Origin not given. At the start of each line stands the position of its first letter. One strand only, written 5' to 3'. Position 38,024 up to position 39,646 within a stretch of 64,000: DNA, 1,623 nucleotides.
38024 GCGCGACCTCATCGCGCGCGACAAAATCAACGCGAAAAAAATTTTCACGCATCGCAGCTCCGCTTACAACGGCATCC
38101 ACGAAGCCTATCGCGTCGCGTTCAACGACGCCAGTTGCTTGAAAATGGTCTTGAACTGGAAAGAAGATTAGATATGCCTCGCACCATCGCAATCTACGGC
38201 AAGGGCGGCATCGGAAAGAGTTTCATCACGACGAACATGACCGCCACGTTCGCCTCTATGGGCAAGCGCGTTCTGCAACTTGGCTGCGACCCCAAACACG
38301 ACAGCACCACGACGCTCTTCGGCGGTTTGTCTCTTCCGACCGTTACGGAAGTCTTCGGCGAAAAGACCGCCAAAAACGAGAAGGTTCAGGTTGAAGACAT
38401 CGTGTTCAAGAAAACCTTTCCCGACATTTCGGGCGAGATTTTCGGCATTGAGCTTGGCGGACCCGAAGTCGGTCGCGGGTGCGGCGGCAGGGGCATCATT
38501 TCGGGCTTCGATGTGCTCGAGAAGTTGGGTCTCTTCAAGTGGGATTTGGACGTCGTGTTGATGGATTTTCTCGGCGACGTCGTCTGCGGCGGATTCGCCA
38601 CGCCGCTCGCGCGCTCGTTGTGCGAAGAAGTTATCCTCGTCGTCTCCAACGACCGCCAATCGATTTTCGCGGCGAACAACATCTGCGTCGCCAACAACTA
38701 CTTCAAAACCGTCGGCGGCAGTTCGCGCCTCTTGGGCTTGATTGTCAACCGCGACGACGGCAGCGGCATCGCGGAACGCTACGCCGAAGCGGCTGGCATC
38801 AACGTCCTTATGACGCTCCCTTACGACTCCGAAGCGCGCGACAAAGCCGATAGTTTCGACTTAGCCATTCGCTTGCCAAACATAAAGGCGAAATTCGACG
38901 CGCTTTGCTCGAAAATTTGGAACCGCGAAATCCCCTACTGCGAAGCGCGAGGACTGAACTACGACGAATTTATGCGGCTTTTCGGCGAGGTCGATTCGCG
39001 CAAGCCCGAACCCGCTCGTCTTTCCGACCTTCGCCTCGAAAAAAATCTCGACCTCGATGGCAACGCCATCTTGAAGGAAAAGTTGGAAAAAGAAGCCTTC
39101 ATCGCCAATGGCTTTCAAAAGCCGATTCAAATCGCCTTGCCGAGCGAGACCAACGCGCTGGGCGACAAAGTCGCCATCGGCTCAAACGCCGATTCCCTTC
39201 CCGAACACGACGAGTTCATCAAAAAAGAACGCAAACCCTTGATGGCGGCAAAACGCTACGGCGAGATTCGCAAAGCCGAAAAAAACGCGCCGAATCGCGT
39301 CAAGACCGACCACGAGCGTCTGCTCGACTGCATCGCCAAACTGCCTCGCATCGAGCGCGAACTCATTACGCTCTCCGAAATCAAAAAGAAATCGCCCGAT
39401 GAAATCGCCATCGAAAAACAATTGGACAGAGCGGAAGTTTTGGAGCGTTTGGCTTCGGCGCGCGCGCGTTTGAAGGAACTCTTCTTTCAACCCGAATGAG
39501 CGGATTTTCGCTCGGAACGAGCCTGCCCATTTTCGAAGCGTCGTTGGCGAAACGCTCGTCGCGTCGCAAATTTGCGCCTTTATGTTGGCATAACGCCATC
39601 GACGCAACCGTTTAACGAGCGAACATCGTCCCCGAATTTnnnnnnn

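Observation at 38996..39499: BchX (chlorophyllide reductase Fe protein) carries a ~165-aa C-terminal extension ending in a sigma-70 region-4-like helix-turn-helix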

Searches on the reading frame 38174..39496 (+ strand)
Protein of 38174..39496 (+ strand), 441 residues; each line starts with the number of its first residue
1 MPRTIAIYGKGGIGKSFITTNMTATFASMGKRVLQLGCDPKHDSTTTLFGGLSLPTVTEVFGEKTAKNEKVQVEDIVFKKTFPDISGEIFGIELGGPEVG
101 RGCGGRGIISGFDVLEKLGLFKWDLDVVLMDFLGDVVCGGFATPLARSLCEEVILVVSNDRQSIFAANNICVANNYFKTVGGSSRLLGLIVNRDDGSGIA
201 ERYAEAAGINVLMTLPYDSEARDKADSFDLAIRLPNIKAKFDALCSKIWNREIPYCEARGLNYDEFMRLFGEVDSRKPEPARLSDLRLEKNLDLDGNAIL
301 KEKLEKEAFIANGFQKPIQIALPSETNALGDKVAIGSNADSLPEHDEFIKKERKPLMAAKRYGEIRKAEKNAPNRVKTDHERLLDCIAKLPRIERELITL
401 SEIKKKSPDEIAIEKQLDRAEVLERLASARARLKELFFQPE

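Call 4: search_protein_families(library=pfam, proteins=[window:38174-39496:+], max_evalue=10)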
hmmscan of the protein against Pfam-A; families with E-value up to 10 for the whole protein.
window:38174-39496:+ (441 aa): 10 families
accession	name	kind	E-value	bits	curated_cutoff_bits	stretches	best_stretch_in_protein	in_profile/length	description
PF00142.24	Fer4_NifH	-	1e-74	251.9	25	1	3-227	1-220/271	4Fe-4S iron sulfur cluster binding proteins, NifH/frxC family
PF01656.29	CbiA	-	3.8e-10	40.2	25.4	1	6-223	3-117/125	CobQ/CobB/MinD/ParA nucleotide binding domain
PF13614.12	AAA_31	-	1.4e-06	28.8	27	1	3-80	2-76/177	AAA domain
PF10609.15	ParA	-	7e-06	26.1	27.1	1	8-50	10-52/246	NUBPL iron-transfer P-loop NTPase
PF08281.18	Sigma70_r4_2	-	1.7e-05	24.8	25.7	1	381-433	2-54/54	Sigma-70, region 4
PF02374.21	ArsA_ATPase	-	0.00026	20.8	24.3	1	3-43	2-42/305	Anion-transporting ATPase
PF13481.12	AAA_25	-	0.036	14.1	27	1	4-34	35-64/195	AAA domain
PF13500.12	AAA_26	-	0.12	12.6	27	1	145-220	123-193/198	AAA domain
PF03308.22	MeaB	-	0.14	11.5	23.1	1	5-44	36-75/273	Methylmalonyl Co-A mutase-associated GTPase MeaB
PF13479.12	AAA_24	-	0.17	12.1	27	1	2-34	2-26/195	AAA domain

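Call 5: search_protein_families(library=ncbifam, proteins=[window:38174-39496:+], max_evalue=1)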
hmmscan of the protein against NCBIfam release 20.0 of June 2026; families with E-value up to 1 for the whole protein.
window:38174-39496:+ (441 aa): 39 families (the best 25 are shown)
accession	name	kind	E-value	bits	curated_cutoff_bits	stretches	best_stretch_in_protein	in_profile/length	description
TIGR02016.1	BchX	equivalog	5.3e-126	419.8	331.2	1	3-269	1-267/296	chlorophyllide a reductase iron protein subunit X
TIGR01287.1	nifH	equivalog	2.6e-60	204.1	394.35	1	3-219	1-212/275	nitrogenase iron protein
NF033200.1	F430_CfbC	exception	1.8e-58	197.9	402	1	3-221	1-208/260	Ni-sirohydrochlorin a,c-diamide reductive cyclase ATP-dependent reductase subunit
TIGR01281.1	DPOR_bchL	equivalog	9.9e-55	185.8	345.15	1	4-223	2-211/268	ferredoxin:protochlorophyllide reductase (ATP-dependent) iron-sulfur ATP-binding protein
NF009701.0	PRK13230.1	subfamily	7.7e-54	182.7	350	1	3-217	2-223/291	nitrogenase reductase-like protein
NF009702.0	PRK13231.1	equivalog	3.5e-48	164.1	427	1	3-212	3-199/264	nitrogenase reductase-like protein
TIGR01969.1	minD_arch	subfamily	2.4e-05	23.7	201.75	1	8-39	7-38/251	cell division ATPase MinD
TIGR02937.1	sigma70-ECF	superfamily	3.3e-05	23.6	42.9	1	372-435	100-163/165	sigma-70 family RNA polymerase sigma factor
NF041136.1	MrpORP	equivalog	8.8e-05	21.9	450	1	7-49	11-53/365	iron-sulfur cluster carrier protein MrpORP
NF007226.0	PRK09644.1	equivalog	0.00011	22.4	199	1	347-437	65-157/166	RNA polymerase sigma factor SigM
NF058625.1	sigma_PG0214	equivalog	0.00022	21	130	1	366-438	89-162/170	GFO_1088 family ECF-type sigma factor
TIGR02989.1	Sig-70_gvs1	subfamily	0.00035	20.5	124.55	1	364-434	85-155/158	RNA polymerase sigma-70 factor, Rhodopirellula/Verrucomicrobium family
NF008568.0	PRK11519.1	equivalog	0.00036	18.8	1068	1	12-71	537-596/720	tyrosine-protein kinase Wzc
TIGR01968.1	minD_bact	equivalog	0.0011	18.4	212.9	1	8-37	8-37/261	septum site-determining protein MinD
TIGR00345.1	GET3_arsA_TRC40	subfamily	0.0012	18.4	135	1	8-43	3-38/299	TRC40/GET3/ArsA family transport-energizing ATPase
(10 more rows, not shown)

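Call 14: find_homologous_proteins(query=window:38174-39496:+, max_evalue=1e-30)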
Query window:38174-39496:+ (441 aa): 7999 proteins with E <= 1e-30 among 8000 candidates; the best 120 are listed.
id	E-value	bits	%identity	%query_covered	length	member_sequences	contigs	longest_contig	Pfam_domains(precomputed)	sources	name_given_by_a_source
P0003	1.8e-291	985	100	100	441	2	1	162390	PF00142.25,PF10609.16,PF01656.30,PF13614.13,PF08281.19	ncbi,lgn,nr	ncbi:MAG: chlorophyllide a reductase iron protein subunit X [Chloroherpetonaceae bacterium]|nr:chlor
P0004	1.4e-256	870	87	100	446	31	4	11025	PF00142.25,PF01656.30,PF13614.13,PF08281.19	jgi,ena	-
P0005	1.1e-255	867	87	100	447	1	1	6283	PF00142.25,PF10609.16,PF01656.30,PF13614.13,PF08281.19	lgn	-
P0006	7.5e-253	857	86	100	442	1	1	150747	PF00142.25,PF01656.30,PF13614.13,PF08281.19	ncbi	ncbi:MAG: chlorophyllide a reductase iron protein subunit X [Chlorobiales bacterium]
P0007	1.1e-250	850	85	100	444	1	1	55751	PF00142.25,PF01656.30,PF13614.13,PF08281.19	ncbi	-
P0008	4.0e-250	848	85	100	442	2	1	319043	PF00142.25,PF01656.30,PF13614.13,PF08281.19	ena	-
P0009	3.6e-249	845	84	100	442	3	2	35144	PF00142.25,PF01656.30,PF13614.13,PF08281.19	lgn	-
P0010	1.1e-248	844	85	100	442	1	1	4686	PF00142.25,PF01656.30,PF13614.13,PF08281.19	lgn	-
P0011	6.3e-240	815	83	100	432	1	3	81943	PF00142.25,PF10609.16,PF01656.30,PF13614.13,PF08281.19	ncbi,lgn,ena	-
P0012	7.6e-239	811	83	100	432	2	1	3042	PF00142.25,PF01656.30,PF13614.13,PF08281.19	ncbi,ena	-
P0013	6.7e-230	782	78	100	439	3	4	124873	PF00142.25,PF10609.16,PF01656.30,PF13614.13,PF08281.19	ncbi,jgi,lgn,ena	-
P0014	1.9e-229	780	83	94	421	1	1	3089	PF00142.25,PF08281.19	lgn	-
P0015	3.1e-219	747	76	100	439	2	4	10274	PF00142.25,PF01656.30,PF13614.13,PF08281.19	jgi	jgi:3,8-divinyl chlorophyllide a/chlorophyllide a reductase subunit X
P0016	4.6e-219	746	76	100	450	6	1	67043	PF00142.25,PF01656.30,PF13614.13,PF08281.19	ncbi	-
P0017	7.6e-213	725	74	99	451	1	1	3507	PF00142.25,PF01656.30,PF13614.13,PF08281.19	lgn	-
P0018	1.4e-212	725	73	100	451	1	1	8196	PF00142.25,PF01656.30,PF13614.13,PF08281.19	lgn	-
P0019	1.2e-205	702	73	99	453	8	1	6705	PF00142.25,PF01656.30,PF13614.13,PF08281.19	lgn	-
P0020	3.3e-204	697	73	100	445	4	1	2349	PF00142.25,PF10609.16,PF01656.30,PF13614.13,PF08281.19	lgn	-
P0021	3.1e-197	674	71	99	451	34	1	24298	PF00142.25,PF01656.30,PF13614.13,PF08281.19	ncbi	-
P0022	3.3e-197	674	72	99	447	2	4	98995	PF00142.25,PF01656.30,PF13614.13,PF08281.19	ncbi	-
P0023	3.0e-192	658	68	100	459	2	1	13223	PF00142.25,PF01656.30,PF13614.13,PF08281.19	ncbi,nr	ncbi:MAG: chlorophyllide a reductase iron protein subunit X [Rhizobacter sp.]|nr:chlorophyllide a re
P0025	2.2e-182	625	65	100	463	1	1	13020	PF00142.25,PF01656.30,PF08281.19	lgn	-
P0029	3.3e-171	588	64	100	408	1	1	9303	PF00142.25,PF01656.30,PF13614.13,PF08281.19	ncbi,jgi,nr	ncbi:MAG: chlorophyllide a reductase iron protein subunit X [Chlorobiales bacterium]|jgi:3,8-divinyl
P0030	3.8e-162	558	82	69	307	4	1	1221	PF00142.25,PF08281.19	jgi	jgi:chlorophyllide a reductase subunit X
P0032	2.7e-154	533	58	99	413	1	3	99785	PF00142.25,PF10609.16,PF01656.30,PF13614.13,PF08281.19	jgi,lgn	-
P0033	3.9e-151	522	75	65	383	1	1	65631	PF00142.25,PF10609.16,PF01656.30,PF13614.13,PF08281.19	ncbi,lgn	-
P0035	9.1e-149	514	56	99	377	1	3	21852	PF00142.25,PF01656.30,PF13614.13,PF08281.19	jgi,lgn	-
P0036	1.6e-148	514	74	64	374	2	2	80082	PF00142.25,PF01656.30,PF13614.13,PF08281.19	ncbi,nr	ncbi:MAG: chlorophyllide a reductase iron protein subunit X [Chlorobiaceae bacterium]|nr:chlorophyll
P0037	2.3e-148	513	56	99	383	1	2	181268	PF00142.25,PF10609.16,PF01656.30,PF13614.13,PF08281.19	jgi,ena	jgi:chlorophyllide a reductase subunit X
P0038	4.3e-148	512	73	65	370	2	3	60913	PF00142.25,PF10609.16,PF01656.30,PF13614.13,PF08281.19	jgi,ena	jgi:chlorophyllide a reductase subunit X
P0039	5.1e-148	512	73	66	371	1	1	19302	PF00142.25,PF10609.16,PF01656.30,PF13614.13,PF08281.19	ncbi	-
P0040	1.1e-147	511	73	65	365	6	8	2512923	PF00142.25,PF10609.16,PF01656.30,PF13614.13,PF08281.19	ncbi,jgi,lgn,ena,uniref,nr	ncbi:chlorophyllide reductase iron protein subunit X [Prosthecochloris aestuarii DSM 271]|uniref:Chl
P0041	1.3e-147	511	73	65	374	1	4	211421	PF00142.25,PF01656.30,PF13614.13,PF08281.19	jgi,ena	jgi:chlorophyllide a reductase subunit X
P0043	4.0e-147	509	72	65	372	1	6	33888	PF00142.25,PF10609.16,PF01656.30,PF13614.13,PF08281.19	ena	-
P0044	4.8e-147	509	73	65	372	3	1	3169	PF00142.25,PF10609.16,PF01656.30,PF13614.13,PF08281.19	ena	-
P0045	5.2e-147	509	71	66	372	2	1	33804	PF00142.25,PF01656.30,PF13614.13,PF08281.19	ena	-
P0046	5.7e-147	508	73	65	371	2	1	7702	PF00142.25,PF10609.16,PF01656.30,PF13614.13,PF08281.19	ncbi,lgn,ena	-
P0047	6.7e-147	508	56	99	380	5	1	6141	PF00142.25,PF10609.16,PF01656.30,PF13614.13,PF08281.19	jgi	jgi:chlorophyllide a reductase subunit X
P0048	7.7e-147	508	56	99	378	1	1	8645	PF00142.25,PF10609.16,PF01656.30,PF13614.13,PF08281.19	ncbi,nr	ncbi:MAG TPA: chlorophyllide a reductase iron protein subunit X [Chlorobaculum sp.]|nr:chlorophyllid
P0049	1.2e-146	507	56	99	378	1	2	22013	PF00142.25,PF10609.16,PF01656.30,PF13614.13,PF08281.19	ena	-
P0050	1.8e-146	507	73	66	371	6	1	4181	PF00142.25,PF10609.16,PF01656.30,PF13614.13,PF08281.19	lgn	-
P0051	1.9e-146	507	57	99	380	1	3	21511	PF00142.25,PF01656.30,PF13614.13,PF08281.19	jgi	jgi:chlorophyllide a reductase subunit X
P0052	2.0e-146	507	72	64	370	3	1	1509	PF00142.25,PF10609.16,PF01656.30,PF13614.13,PF08281.19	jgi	jgi:chlorophyllide a reductase subunit X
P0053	2.5e-146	506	73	65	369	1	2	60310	PF00142.25,PF10609.16,PF01656.30,PF13614.13,PF08281.19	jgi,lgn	jgi:chlorophyllide a reductase subunit X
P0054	4.2e-146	506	57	99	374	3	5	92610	PF00142.25,PF10609.16,PF01656.30,PF13614.13,PF08281.19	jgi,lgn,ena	jgi:chlorophyllide a reductase subunit X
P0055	4.5e-146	505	74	65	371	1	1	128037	PF00142.25,PF10609.16,PF01656.30,PF13614.13,PF08281.19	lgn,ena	-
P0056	8.9e-146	505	72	65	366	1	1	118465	PF00142.25,PF10609.16,PF01656.30,PF13614.13,PF08281.19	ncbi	-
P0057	1.4e-145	504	68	69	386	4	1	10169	PF00142.25,PF10609.16,PF01656.30,PF13614.13,PF08281.19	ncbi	-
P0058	1.7e-145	504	72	65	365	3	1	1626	PF00142.25,PF10609.16,PF01656.30,PF13614.13,PF08281.19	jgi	-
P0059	1.7e-145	504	72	65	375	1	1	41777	PF00142.25,PF10609.16,PF01656.30,PF13614.13,PF08281.19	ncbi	ncbi:MAG: chlorophyllide a reductase iron protein subunit X [Chlorobaculum sp.]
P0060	1.8e-145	504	71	65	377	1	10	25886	PF00142.25,PF01656.30,PF13614.13,PF04545.23,PF08281.19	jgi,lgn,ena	jgi:chlorophyllide a reductase subunit X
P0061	2.2e-145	503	71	65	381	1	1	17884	PF00142.25,PF01656.30,PF13614.13,PF08281.19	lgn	-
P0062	2.3e-145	503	71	64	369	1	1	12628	PF00142.25,PF10609.16,PF01656.30,PF13614.13,PF08281.19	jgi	-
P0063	2.7e-145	503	72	66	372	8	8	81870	PF00142.25,PF01656.30,PF13614.13,PF08281.19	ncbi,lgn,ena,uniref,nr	ncbi:MAG: chlorophyllide a reductase iron protein subunit X [Chlorobium phaeobacteroides]|uniref:Chl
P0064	3.8e-145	502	73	65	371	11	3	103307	PF00142.25,PF10609.16,PF01656.30,PF13614.13,PF08281.19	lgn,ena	-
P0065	6.1e-145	502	72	66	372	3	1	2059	PF00142.25,PF01656.30,PF13614.13,PF08281.19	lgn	-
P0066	1.0e-144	501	56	99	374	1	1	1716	PF00142.25,PF10609.16,PF01656.30,PF13614.13,PF08281.19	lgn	-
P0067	1.1e-144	501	56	99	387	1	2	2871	PF00142.25,PF01656.30,PF13614.13,PF08281.19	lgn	-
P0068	1.5e-144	500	56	99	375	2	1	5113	PF00142.25,PF10609.16,PF01656.30,PF13614.13,PF08281.19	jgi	jgi:chlorophyllide a reductase subunit X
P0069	3.4e-144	499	72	64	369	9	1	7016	PF00142.25,PF10609.16,PF01656.30,PF13614.13,PF08281.19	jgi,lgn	jgi:chlorophyllide a reductase subunit X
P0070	3.5e-144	499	73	64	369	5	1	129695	PF00142.25,PF10609.16,PF01656.30,PF13614.13,PF08281.19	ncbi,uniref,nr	ncbi:MAG: chlorophyllide a reductase iron protein subunit X [Chlorobium sp.]|uniref:chlorophyllide a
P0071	3.7e-144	499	71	65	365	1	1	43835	PF00142.25,PF10609.16,PF01656.30,PF13614.13,PF08281.19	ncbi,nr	ncbi:MAG: chlorophyllide a reductase iron protein subunit X [Chlorobiaceae bacterium]|nr:chlorophyll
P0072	4.2e-144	499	72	66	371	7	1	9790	PF00142.25,PF10609.16,PF01656.30,PF13614.13,PF08281.19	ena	-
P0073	6.6e-144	498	72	64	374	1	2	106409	PF00142.25,PF10609.16,PF01656.30,PF13614.13,PF08281.19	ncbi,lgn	-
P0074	8.5e-144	498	70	66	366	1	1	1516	PF00142.25,PF10609.16,PF01656.30,PF13614.13,PF08281.19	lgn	-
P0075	9.9e-144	498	72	65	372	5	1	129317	PF00142.25,PF01656.30,PF13614.13,PF08281.19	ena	-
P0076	1.1e-143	498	72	65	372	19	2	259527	PF00142.25,PF01656.30,PF13614.13,PF08281.19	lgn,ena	-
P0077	1.2e-143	498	72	65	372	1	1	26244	PF00142.25,PF01656.30,PF13614.13,PF04545.23,PF08281.19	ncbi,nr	ncbi:MAG: chlorophyllide a reductase iron protein subunit X [Chlorobiaceae bacterium]|nr:chlorophyll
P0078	1.2e-143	497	56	99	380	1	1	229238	PF00142.25,PF10609.16,PF01656.30,PF13614.13,PF08281.19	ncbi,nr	ncbi:MAG: chlorophyllide a reductase iron protein subunit X [Chlorobiaceae bacterium]|nr:chlorophyll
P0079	1.6e-143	497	55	99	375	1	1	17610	PF00142.25,PF01656.30,PF13614.13,PF08281.19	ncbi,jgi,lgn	jgi:chlorophyllide a reductase subunit X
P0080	1.7e-143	497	55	99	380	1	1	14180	PF00142.25,PF01656.30,PF13614.13,PF08281.19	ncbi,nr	ncbi:MAG: chlorophyllide a reductase iron protein subunit X [Chlorobiaceae bacterium]|nr:chlorophyll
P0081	1.7e-143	497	71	65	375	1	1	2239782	PF00142.25,PF10609.16,PF01656.30,PF13614.13,PF08281.19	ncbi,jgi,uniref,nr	ncbi:chlorophyllide a reductase iron protein subunit X [Chlorobaculum sp. MV4-Y]|jgi:chlorophyllide 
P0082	2.1e-143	497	71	66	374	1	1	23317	PF00142.25,PF01656.30,PF13614.13,PF08281.19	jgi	jgi:3,8-divinyl chlorophyllide a/chlorophyllide a reductase subunit X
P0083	2.1e-143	497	70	67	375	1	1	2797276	PF00142.25,PF10609.16,PF01656.30,PF13614.13,PF08281.19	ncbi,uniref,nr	ncbi:chlorophyllide reductase iron protein subunit X [Chlorobaculum limnaeum]|uniref:Chlorophyllide 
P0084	2.4e-143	497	55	99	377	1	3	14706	PF00142.25,PF01656.30,PF13614.13,PF08281.19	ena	-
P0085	2.7e-143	496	71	65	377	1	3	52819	PF00142.25,PF01656.30,PF13614.13,PF08281.19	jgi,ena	jgi:chlorophyllide a reductase subunit X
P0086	3.3e-143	496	71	65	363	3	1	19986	PF00142.25,PF10609.16,PF01656.30,PF13614.13,PF08281.19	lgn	-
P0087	4.3e-143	496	73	64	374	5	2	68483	PF00142.25,PF01656.30,PF13614.13,PF04545.23,PF08281.19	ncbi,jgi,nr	ncbi:MAG: chlorophyllide a reductase iron protein subunit X [Chlorobiaceae bacterium]|nr:chlorophyll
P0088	4.6e-143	496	55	99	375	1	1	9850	PF00142.25,PF01656.30,PF13614.13,PF02374.22,PF08281.19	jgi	jgi:3,8-divinyl chlorophyllide a/chlorophyllide a reductase subunit X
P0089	5.7e-143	495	71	65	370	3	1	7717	PF00142.25,PF01656.30,PF13614.13,PF08281.19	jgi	jgi:3,8-divinyl chlorophyllide a/chlorophyllide a reductase subunit X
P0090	7.5e-143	495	72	65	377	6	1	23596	PF00142.25,PF10609.16,PF01656.30,PF13614.13,PF08281.19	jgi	jgi:chlorophyllide a reductase subunit X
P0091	7.7e-143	495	54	99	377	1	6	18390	PF00142.25,PF10609.16,PF01656.30,PF13614.13,PF08281.19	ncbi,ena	-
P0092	9.5e-143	495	71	65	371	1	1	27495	PF00142.25,PF10609.16,PF01656.30,PF13614.13,PF08281.19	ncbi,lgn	-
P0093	1.8e-142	494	70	65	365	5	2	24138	PF00142.25,PF01656.30,PF13614.13,PF08281.19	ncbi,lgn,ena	-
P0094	1.9e-142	494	55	99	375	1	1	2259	PF00142.25,PF10609.16,PF01656.30,PF13614.13,PF08281.19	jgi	jgi:chlorophyllide a reductase subunit X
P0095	2.1e-142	493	55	99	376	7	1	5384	PF00142.25,PF10609.16,PF01656.30,PF13614.13,PF08281.19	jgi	jgi:chlorophyllide a reductase subunit X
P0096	2.6e-142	493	55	99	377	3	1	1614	PF00142.25,PF01656.30,PF13614.13,PF08281.19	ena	-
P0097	2.6e-142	493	71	65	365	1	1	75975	PF00142.25,PF01656.30,PF13614.13,PF08281.19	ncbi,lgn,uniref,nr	ncbi:chlorophyllide a reductase iron protein subunit X [Chlorobaculum sp. 24CR]|uniref:chlorophyllid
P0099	6.7e-142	492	55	99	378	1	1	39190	PF00142.25,PF01656.30,PF13614.13,PF08281.19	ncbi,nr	ncbi:MAG: chlorophyllide a reductase iron protein subunit X [Chlorobiaceae bacterium]|nr:chlorophyll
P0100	1.0e-141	491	72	66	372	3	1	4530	PF00142.25,PF01656.30,PF13614.13,PF08281.19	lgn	-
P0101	1.2e-141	491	71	66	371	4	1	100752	PF00142.25,PF10609.16,PF01656.30,PF13614.13,PF08281.19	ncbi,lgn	-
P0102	1.2e-141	491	72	65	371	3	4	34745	PF00142.25,PF10609.16,PF01656.30,PF13614.13,PF04545.23,PF08281.19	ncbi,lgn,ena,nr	ncbi:MAG: chlorophyllide a reductase iron protein subunit X [Chlorobiales bacterium]|nr:chlorophylli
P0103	1.2e-141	491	55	99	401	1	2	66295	PF00142.25,PF01656.30,PF13614.13,PF08281.19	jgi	jgi:chlorophyllide a reductase subunit X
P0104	2.2e-141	490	69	67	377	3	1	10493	PF00142.25,PF01656.30,PF13614.13,PF08281.19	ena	-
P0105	2.8e-141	490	71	65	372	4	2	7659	PF00142.25,PF10609.16,PF01656.30,PF13614.13,PF08281.19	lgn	-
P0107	3.7e-141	489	55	99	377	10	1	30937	PF00142.25,PF01656.30,PF13614.13,PF08281.19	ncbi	-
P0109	1.8e-140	487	71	65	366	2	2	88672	PF00142.25,PF10609.16,PF01656.30,PF13614.13,PF08281.19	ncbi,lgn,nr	ncbi:MAG: chlorophyllide a reductase iron protein subunit X [Prosthecochloris sp.]|nr:chlorophyllide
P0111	2.2e-140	487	71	64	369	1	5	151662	PF00142.25,PF10609.16,PF01656.30,PF13614.13,PF04545.23,PF08281.19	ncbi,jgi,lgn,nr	ncbi:MAG: chlorophyllide a reductase iron protein subunit X [Chlorobi bacterium]|nr:chlorophyllide a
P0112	2.4e-140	487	68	69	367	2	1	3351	PF00142.25,PF10609.16,PF01656.30,PF13614.13,PF08281.19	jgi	-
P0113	4.0e-140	486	72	64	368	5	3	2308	PF00142.25,PF10609.16,PF01656.30,PF13614.13,PF08281.19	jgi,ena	-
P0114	6.4e-140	485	72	64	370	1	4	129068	PF00142.25,PF10609.16,PF01656.30,PF13614.13,PF08281.19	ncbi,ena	-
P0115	9.2e-140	485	71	64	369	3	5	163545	PF00142.25,PF10609.16,PF01656.30,PF13614.13,PF08281.19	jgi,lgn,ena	jgi:chlorophyllide a reductase subunit X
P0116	1.1e-139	484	72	64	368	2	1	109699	PF00142.25,PF10609.16,PF01656.30,PF13614.13,PF08281.19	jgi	jgi:3,8-divinyl chlorophyllide a/chlorophyllide a reductase subunit X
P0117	2.0e-139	484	71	64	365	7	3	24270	PF00142.25,PF10609.16,PF01656.30,PF13614.13,PF04545.23,PF08281.19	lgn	-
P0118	2.4e-139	483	71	65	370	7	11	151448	PF00142.25,PF10609.16,PF01656.30,PF13614.13,PF08281.19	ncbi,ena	-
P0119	3.3e-139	483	72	64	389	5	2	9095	PF00142.25,PF10609.16,PF01656.30,PF13614.13,PF08281.19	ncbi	-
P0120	3.5e-139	483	71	64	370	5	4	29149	PF00142.25,PF01656.30,PF13614.13,PF08281.19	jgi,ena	-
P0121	3.9e-139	483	71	64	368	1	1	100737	PF00142.25,PF01656.30,PF13614.13,PF08281.19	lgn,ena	-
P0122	4.6e-139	482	69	64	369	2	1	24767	PF00142.25,PF10609.16,PF01656.30,PF13614.13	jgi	jgi:chlorophyllide a reductase subunit X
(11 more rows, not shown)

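Call 26: search_protein_representatives(protein=window:38174-39496:+)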
Query: 441 residues. Proteins with E-value up to 0.001 (for the whole library): 1731; up to 1e-10: 924; up to 1e-30: 255. The best 150 are listed.
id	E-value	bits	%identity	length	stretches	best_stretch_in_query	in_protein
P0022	1.1e-197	673.9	75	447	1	3-439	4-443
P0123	3.1e-96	339.6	92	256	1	67-233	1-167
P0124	5.4e-96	338.8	48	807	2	2-223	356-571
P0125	7.9e-95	335.0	54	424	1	1-288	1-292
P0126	1.8e-91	323.9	47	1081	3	2-256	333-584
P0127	7.1e-90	318.6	57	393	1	3-274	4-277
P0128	1.2e-75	271.8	49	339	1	3-286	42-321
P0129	5.4e-73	263.0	39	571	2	3-223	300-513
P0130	3.3e-72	260.5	47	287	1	5-274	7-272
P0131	5.0e-72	259.9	45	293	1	3-286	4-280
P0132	5.0e-71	256.5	66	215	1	130-310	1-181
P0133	5.4e-71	256.4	61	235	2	130-286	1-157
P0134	6.9e-71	256.1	37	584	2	3-223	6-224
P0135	8.8e-69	249.2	56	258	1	3-212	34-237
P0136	4.7e-67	243.5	37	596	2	3-227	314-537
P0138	4.3e-65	237.0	57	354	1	4-200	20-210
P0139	4.2e-64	233.7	54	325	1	3-217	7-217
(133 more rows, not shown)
